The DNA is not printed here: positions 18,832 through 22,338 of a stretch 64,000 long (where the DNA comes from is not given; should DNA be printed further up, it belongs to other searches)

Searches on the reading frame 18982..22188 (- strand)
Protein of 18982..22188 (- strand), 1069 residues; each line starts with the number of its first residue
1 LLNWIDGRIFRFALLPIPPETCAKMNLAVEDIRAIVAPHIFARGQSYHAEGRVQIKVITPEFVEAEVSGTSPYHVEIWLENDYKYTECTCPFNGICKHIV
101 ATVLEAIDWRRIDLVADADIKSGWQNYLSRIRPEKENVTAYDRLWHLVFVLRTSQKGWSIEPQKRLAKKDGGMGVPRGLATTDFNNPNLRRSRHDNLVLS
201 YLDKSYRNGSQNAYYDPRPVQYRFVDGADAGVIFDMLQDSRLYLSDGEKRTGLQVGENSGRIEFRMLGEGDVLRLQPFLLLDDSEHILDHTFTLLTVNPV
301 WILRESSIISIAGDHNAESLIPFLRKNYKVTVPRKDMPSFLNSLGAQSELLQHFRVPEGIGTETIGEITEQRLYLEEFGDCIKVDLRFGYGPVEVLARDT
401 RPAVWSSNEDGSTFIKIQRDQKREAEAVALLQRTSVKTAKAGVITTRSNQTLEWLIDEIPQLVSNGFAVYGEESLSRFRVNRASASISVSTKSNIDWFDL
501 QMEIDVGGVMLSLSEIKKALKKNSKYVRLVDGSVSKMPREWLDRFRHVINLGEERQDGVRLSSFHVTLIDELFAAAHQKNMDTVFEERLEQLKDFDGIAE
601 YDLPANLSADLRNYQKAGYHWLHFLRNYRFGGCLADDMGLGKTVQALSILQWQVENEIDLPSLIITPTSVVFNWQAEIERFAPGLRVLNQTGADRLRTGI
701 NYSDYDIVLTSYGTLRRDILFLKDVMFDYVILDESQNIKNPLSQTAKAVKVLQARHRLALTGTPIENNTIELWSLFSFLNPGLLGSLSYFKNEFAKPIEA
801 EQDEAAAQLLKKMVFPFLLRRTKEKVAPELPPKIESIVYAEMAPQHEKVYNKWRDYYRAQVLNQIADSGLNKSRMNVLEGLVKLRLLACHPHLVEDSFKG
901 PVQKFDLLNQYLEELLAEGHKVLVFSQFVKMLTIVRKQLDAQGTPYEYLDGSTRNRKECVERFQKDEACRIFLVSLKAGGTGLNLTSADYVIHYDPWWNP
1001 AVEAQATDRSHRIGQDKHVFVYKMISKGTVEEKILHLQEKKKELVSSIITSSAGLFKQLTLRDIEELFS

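Call 36: search_protein_families(library=pfam, proteins=[window:18982-22188:-], max_evalue=0.001)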
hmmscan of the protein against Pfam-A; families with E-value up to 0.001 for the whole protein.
window:18982-22188:- (1069 aa): 4 families
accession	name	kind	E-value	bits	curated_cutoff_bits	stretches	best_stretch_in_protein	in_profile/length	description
PF00176.29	SNF2-rel_dom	-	6.1e-68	229.5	24.9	1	614-892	1-289/290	SNF2-related domain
PF08455.15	SNF2_assoc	-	1.1e-25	90.8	27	1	233-596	13-366/373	Bacterial SNF2 helicase associated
PF00271.37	Helicase_C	-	3.7e-24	85.5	23.5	1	904-1014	2-110/110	Helicase conserved C-terminal domain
PF04851.21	ResIII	-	1.2e-07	32.2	22.5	1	610-765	3-163/164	Type III restriction enzyme, res subunit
